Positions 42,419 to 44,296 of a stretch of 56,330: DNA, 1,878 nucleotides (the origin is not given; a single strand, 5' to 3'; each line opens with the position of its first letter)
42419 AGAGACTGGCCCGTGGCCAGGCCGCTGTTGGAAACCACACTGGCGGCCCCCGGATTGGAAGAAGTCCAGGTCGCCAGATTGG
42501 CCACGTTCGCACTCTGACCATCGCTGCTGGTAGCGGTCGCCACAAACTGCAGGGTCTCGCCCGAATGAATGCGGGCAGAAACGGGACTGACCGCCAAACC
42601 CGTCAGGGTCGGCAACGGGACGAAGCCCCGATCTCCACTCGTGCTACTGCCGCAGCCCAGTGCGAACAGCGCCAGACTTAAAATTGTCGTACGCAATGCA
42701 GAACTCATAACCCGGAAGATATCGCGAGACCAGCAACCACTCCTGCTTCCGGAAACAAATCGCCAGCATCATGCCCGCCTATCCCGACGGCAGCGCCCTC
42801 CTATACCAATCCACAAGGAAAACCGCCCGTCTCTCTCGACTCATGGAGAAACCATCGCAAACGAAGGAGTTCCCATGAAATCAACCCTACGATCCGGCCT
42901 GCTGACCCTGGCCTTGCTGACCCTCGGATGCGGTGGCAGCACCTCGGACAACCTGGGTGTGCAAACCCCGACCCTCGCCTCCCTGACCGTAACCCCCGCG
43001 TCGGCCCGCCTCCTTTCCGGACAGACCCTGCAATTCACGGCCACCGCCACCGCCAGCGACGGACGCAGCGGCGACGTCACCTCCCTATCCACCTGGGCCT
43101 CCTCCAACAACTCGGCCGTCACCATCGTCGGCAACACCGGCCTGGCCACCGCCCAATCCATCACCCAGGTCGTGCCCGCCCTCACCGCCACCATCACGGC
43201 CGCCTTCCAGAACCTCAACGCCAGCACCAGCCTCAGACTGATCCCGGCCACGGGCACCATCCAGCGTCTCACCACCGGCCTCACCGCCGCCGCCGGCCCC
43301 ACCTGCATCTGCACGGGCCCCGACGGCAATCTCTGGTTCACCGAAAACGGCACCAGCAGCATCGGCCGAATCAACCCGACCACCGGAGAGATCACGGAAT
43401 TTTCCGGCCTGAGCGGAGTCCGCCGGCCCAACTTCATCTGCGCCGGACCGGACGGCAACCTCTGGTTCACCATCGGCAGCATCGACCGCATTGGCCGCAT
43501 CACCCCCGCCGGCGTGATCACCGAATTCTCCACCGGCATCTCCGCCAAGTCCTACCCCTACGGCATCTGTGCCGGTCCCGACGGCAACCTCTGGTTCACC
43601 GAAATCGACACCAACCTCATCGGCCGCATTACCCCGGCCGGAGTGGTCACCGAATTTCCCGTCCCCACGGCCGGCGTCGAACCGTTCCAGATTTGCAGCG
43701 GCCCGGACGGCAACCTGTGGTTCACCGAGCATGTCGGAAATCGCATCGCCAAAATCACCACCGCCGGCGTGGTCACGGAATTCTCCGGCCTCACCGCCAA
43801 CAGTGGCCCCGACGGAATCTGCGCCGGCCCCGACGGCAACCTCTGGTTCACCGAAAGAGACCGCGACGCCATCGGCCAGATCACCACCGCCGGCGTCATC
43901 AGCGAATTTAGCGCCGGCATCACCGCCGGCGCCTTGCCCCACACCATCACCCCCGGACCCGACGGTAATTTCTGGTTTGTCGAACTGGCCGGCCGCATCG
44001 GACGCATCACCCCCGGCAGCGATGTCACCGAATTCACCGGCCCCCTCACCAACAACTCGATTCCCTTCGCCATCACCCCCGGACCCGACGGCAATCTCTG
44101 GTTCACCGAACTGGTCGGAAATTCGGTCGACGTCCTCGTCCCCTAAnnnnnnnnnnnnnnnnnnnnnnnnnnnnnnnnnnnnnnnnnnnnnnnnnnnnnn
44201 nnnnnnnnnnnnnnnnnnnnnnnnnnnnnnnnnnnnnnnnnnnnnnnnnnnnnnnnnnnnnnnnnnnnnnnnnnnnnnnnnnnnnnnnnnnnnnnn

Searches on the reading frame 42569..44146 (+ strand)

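Call 74: search_protein_families(library=pfam, proteins=[window:42569-44146:+], max_evalue=0.001)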
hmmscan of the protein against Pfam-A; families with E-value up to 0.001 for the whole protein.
window:42569-44146:+ (525 aa): 7 families
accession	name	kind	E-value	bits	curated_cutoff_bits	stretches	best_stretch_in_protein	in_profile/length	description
PF24684.1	Vgb_lyase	-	6.8e-88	294.7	50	2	326-520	53-246/290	Virginiamycin B lyase family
PF07494.17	Reg_prop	-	6.2e-16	56.9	20.4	0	493-512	2-20/24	Two component regulator propeller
PF08450.18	SGL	-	1.5e-08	35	26.3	0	223-307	26-108/246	SMP-30/Gluconolactonase/LRE-like region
PF02368.24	Big_2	-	6.3e-07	29.7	22.8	1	138-199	4-60/79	Bacterial Ig-like domain (group 2)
PF21959.2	DUF6923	-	3.9e-05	24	27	0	204-280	93-169/234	Repeat of unknown function (DUF6923)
PF01436.27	NHL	-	6.8e-05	23.2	20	0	243-265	3-25/28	NHL repeat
PF23500.1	DUF7133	-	0.00024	21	27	0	243-257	330-344/385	Domain of unknown function (DUF7133)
